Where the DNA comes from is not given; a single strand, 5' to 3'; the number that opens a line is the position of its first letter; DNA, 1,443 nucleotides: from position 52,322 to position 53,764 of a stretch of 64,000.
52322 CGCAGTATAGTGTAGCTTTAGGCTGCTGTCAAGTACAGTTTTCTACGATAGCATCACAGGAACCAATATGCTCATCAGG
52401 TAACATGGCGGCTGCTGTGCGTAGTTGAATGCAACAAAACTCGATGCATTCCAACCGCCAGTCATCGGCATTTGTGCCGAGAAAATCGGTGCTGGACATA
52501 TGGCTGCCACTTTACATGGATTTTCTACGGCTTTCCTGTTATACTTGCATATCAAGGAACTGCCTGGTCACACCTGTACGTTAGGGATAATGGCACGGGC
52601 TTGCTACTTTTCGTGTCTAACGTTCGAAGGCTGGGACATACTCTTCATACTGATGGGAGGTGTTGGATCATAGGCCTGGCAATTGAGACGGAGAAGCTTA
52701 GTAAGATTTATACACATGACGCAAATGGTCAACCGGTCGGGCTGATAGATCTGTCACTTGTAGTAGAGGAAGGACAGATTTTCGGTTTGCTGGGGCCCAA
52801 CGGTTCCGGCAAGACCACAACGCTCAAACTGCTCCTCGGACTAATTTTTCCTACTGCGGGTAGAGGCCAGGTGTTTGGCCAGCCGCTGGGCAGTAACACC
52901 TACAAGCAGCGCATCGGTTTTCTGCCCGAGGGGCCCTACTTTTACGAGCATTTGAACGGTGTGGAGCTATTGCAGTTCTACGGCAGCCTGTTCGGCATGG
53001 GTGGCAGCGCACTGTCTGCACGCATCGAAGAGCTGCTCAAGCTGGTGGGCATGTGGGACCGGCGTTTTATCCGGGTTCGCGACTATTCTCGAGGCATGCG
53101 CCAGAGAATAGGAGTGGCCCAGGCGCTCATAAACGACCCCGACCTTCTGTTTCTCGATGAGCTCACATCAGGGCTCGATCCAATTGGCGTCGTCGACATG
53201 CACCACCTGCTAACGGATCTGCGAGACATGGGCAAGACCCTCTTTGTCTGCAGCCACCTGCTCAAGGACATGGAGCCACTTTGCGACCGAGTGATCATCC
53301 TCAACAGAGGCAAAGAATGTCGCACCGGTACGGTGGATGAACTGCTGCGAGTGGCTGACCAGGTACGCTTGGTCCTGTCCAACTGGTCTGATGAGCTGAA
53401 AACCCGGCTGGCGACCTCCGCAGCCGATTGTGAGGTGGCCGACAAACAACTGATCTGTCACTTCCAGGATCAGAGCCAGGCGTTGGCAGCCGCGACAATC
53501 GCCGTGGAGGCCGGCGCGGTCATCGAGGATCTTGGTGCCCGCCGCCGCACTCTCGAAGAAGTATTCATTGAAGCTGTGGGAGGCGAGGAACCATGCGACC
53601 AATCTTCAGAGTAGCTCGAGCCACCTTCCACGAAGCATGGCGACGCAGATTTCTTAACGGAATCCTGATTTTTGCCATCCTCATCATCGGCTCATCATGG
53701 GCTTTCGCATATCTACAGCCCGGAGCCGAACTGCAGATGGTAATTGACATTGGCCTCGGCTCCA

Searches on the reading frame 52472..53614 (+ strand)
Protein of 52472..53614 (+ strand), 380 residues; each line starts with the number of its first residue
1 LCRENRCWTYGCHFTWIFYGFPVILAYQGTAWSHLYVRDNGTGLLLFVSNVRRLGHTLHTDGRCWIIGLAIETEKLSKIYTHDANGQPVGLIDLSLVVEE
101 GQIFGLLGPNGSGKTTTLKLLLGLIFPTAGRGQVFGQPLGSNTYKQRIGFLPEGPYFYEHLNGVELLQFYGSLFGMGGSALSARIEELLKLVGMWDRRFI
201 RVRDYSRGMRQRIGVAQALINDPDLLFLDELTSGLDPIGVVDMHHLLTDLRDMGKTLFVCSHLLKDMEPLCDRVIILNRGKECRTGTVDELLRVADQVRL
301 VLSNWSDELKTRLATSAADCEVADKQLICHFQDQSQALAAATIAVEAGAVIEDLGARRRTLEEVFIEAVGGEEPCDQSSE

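Call 57: search_protein_families(library=pfam, proteins=[window:52472-53614:+], max_evalue=0.001)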
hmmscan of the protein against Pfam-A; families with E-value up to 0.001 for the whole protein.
window:52472-53614:+ (380 aa): 2 families
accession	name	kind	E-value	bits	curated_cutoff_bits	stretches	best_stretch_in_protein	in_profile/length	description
PF00005.33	ABC_tran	-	4.5e-25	89.3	25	1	93-232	3-136/137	ABC transporter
PF13304.12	AAA_21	-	5e-09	37.1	27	0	103-138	1-38/304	AAA domain, putative AbiEii toxin, Type IV TA system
